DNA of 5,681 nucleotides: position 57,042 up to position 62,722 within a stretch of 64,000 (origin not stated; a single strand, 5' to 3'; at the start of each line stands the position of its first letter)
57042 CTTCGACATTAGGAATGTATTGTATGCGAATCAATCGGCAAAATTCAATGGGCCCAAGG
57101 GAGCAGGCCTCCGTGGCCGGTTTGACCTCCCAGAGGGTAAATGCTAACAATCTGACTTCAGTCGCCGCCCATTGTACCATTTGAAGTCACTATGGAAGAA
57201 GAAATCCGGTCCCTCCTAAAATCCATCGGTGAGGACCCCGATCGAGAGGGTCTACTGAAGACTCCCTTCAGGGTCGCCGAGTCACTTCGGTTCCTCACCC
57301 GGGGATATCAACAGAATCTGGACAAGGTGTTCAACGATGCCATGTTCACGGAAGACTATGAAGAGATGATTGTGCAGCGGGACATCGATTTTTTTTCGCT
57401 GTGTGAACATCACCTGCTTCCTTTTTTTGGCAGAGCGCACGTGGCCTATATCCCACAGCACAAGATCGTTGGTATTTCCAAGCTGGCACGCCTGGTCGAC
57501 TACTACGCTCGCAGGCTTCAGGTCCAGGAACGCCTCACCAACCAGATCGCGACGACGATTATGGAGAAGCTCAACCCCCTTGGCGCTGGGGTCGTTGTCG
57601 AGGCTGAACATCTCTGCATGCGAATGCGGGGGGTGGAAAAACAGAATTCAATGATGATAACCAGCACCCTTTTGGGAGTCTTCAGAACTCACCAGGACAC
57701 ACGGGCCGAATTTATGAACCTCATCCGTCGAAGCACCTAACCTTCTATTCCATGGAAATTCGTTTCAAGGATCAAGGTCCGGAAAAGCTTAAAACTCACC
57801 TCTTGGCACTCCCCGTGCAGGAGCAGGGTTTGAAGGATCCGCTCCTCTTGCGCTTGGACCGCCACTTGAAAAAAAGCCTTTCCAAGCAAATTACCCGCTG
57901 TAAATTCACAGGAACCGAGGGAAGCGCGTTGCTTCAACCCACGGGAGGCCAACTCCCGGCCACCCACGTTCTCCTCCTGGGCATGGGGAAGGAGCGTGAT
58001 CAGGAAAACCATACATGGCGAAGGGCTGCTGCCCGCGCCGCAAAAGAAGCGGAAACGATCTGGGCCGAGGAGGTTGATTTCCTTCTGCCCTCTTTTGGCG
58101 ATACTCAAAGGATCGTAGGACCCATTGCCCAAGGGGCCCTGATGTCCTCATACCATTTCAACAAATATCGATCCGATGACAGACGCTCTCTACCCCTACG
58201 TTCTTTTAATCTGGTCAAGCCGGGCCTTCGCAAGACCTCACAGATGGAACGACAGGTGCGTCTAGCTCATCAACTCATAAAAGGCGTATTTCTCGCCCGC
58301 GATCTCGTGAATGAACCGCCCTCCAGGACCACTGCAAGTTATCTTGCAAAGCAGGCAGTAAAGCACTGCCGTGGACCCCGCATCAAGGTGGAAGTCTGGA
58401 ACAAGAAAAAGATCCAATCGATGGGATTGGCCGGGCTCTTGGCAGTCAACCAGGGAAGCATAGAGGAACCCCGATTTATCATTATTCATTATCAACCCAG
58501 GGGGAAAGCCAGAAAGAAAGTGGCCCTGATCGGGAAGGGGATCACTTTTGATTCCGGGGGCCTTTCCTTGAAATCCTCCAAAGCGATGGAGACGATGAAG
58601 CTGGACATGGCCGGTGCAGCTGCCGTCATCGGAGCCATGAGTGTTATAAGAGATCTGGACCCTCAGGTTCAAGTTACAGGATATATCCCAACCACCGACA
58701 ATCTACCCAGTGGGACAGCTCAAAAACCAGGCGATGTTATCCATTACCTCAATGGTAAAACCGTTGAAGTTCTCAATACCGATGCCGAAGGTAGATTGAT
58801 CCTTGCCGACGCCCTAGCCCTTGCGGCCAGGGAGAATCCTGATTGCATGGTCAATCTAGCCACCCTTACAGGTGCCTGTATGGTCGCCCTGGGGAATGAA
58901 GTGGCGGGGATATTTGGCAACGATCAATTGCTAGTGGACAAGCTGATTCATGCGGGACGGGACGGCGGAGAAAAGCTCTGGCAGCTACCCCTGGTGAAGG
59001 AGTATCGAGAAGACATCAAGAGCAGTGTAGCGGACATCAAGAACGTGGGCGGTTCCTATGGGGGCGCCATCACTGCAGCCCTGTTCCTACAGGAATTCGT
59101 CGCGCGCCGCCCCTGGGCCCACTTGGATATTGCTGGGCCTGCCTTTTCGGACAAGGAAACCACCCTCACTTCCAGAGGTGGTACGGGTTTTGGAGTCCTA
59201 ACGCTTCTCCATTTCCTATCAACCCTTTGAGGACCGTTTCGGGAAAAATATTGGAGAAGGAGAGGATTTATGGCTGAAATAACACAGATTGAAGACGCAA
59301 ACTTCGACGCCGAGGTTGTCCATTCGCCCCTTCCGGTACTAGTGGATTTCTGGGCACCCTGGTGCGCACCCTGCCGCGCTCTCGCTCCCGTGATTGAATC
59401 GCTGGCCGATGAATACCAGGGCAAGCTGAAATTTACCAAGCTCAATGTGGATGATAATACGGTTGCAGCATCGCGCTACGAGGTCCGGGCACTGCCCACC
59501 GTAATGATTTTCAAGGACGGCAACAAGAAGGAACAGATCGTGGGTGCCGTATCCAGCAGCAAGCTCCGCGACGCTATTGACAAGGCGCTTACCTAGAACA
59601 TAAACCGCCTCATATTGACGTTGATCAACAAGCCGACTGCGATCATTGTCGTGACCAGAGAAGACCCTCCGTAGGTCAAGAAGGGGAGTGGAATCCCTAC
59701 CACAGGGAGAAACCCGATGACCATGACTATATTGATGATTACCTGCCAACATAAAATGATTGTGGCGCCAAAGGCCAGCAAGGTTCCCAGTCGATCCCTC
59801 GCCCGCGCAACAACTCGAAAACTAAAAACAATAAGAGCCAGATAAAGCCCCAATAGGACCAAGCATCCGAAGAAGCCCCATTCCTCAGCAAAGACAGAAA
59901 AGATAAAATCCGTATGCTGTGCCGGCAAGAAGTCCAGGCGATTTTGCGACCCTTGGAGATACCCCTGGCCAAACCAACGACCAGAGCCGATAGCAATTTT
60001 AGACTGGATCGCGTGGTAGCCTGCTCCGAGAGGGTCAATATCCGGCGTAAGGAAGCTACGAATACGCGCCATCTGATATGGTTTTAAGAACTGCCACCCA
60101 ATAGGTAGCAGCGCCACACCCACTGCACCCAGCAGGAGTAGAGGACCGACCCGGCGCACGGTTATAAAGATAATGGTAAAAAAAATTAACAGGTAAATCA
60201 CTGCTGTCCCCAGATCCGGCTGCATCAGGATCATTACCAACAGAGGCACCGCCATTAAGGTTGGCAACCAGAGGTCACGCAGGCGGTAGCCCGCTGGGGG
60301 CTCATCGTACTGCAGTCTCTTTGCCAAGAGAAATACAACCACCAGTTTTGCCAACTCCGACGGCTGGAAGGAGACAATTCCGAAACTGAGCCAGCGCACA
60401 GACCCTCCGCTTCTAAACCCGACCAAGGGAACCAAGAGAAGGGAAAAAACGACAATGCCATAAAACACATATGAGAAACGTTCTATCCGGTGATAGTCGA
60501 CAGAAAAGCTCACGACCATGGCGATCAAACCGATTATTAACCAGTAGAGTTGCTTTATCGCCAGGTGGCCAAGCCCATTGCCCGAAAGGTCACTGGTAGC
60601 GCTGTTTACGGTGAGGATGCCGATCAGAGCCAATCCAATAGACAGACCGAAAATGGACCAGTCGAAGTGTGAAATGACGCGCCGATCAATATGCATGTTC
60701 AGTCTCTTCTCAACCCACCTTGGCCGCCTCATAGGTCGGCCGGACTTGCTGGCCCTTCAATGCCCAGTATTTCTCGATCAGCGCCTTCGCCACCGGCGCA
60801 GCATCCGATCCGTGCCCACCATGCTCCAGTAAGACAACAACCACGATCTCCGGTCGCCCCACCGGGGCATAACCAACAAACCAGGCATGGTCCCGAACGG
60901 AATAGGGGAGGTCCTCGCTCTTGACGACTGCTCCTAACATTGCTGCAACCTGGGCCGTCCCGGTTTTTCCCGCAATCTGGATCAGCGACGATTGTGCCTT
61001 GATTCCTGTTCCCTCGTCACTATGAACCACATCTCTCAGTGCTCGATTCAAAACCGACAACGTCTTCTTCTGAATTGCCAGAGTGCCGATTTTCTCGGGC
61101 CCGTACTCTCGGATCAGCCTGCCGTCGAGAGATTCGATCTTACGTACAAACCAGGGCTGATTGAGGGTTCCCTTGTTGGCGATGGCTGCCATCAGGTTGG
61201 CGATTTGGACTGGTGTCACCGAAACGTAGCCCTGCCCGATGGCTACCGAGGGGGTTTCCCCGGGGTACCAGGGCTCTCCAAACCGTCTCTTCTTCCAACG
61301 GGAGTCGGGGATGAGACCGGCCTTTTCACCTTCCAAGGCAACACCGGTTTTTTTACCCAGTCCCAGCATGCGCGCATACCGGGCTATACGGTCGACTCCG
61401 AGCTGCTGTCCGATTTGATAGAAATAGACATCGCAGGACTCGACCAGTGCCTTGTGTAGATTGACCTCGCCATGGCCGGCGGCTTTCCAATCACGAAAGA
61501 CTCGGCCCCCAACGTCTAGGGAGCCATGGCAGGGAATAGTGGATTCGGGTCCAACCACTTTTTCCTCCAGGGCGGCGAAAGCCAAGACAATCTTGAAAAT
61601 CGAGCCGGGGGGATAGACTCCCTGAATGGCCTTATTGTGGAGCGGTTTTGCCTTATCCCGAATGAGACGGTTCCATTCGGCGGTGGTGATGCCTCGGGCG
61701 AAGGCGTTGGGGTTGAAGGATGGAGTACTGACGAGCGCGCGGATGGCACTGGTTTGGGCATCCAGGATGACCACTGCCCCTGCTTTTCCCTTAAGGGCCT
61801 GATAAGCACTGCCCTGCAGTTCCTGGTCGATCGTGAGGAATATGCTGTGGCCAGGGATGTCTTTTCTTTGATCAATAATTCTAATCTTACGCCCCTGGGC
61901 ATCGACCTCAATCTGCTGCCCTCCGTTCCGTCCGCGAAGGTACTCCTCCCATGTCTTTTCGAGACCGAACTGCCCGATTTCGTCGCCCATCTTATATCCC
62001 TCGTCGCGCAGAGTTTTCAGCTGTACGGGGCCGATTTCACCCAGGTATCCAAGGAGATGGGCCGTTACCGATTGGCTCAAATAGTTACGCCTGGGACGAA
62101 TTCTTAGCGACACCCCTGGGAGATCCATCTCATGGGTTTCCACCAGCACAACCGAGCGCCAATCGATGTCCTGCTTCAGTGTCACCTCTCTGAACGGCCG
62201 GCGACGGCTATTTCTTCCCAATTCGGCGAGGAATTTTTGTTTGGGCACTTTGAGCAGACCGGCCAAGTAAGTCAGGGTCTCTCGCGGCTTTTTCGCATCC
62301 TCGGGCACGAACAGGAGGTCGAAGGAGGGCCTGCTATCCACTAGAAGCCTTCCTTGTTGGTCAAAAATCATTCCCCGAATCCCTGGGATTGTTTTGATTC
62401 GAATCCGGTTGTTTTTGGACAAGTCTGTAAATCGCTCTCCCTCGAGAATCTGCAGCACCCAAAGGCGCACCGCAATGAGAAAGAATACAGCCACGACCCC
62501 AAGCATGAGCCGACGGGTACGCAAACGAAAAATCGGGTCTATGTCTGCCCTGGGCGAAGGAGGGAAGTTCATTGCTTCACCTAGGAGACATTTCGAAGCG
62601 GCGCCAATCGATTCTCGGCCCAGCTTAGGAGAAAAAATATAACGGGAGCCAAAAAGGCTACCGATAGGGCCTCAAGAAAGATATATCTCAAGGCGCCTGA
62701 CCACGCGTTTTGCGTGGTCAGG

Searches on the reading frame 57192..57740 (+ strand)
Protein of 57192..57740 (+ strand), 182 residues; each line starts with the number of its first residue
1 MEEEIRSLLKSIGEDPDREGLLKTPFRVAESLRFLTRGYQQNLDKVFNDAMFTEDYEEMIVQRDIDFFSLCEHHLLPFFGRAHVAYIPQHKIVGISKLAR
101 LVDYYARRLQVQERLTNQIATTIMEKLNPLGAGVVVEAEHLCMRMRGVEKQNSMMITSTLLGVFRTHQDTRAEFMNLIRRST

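Call 100: search_protein_families(library=pfam, proteins=[window:57192-57740:+], max_evalue=0.001)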
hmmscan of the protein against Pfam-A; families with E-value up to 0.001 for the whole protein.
window:57192-57740:+ (182 aa): 2 families
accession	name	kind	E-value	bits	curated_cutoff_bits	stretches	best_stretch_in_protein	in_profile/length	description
PF01227.27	GTP_cyclohydroI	-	1.1e-75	253.4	27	1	1-179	1-179/179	GTP cyclohydrolase I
PF14489.11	QueF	-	4.3e-05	24.1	27.3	1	77-134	1-58/81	QueF-like protein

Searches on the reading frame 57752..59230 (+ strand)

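Call 100: search_protein_families(library=pfam, proteins=[window:57752-59230:+], max_evalue=0.001)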
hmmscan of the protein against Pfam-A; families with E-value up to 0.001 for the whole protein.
window:57752-59230:+ (492 aa): 2 families
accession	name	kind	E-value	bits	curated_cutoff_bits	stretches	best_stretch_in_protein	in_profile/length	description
PF00883.26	Peptidase_M17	-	3.7e-122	407.9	25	1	181-485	2-309/310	Cytosol aminopeptidase family, catalytic domain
PF02789.23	Peptidase_M17_N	-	7.9e-19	68.3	23.4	1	20-142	2-128/129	Cytosol aminopeptidase family, N-terminal domain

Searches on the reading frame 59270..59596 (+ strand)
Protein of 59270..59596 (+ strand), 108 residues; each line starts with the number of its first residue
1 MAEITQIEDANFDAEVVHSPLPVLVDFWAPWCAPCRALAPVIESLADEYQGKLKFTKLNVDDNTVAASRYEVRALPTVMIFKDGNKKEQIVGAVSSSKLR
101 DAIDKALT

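Call 100: search_protein_families(library=pfam, proteins=[window:59270-59596:+], max_evalue=0.001)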
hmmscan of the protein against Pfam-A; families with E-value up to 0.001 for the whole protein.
window:59270-59596:+ (108 aa): 7 families
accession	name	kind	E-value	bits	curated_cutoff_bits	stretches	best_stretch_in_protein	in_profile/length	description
PF00085.26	Thioredoxin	-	4.1e-32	110.7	23.5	1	4-105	2-103/103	Thioredoxin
PF13098.12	Thioredoxin_2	-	1.8e-10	41.6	27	1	22-102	7-103/104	Thioredoxin-like domain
PF13905.12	Thioredoxin_8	-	1.5e-07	32.1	27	1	22-61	3-44/94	Thioredoxin-like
PF13728.12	TraF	-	0.00012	22.4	23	1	27-101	136-221/224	F plasmid transfer operon protein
PF04756.19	OST3_OST6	-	0.00044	20.2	27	1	32-88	46-109/294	OST3 / OST6 family, transporter family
PF02114.22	Phosducin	-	0.00058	19.4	23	1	33-86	159-210/265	Phosducin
PF14595.12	Thioredoxin_9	-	0.00092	19.6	25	1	16-86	38-109/129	Thioredoxin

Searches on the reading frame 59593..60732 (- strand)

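Call 100: search_protein_families(library=pfam, proteins=[window:59593-60732:-], max_evalue=0.001)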
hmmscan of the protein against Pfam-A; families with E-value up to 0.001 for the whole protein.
window:59593-60732:- (379 aa): 1 family
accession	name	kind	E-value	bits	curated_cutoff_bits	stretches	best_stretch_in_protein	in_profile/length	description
PF01098.24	FTSW_RODA_SPOVE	-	5e-97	325.5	26.4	1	26-375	6-353/356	Cell cycle protein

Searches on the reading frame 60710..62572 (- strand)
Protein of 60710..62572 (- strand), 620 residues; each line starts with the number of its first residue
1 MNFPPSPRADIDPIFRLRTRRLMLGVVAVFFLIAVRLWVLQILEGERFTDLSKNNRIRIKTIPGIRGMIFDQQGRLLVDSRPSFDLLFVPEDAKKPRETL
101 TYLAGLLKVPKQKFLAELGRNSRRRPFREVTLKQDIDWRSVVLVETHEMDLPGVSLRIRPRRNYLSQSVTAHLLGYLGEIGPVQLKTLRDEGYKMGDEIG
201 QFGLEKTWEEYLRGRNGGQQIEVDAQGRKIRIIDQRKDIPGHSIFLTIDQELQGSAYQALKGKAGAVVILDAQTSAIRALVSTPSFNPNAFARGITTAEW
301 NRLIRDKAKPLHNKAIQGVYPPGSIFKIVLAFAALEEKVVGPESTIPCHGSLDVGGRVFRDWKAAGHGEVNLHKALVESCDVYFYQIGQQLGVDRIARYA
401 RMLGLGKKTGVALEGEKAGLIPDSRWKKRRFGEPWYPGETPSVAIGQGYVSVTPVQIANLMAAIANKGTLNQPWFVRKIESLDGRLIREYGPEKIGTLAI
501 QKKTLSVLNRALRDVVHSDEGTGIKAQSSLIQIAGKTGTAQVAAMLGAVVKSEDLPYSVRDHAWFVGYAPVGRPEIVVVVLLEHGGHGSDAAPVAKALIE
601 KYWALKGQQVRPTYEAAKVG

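Call 100: search_protein_families(library=pfam, proteins=[window:60710-62572:-], max_evalue=0.001)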
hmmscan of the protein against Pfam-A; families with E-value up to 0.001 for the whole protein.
window:60710-62572:- (620 aa): 2 families
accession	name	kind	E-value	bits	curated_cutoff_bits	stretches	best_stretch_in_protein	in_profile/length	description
PF00905.27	Transpeptidase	-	1.7e-73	247.9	22.1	1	265-600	1-299/299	Penicillin binding protein transpeptidase domain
PF03717.20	PBP_dimer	-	8.8e-42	144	24.4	1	62-231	2-177/180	Penicillin-binding Protein dimerisation domain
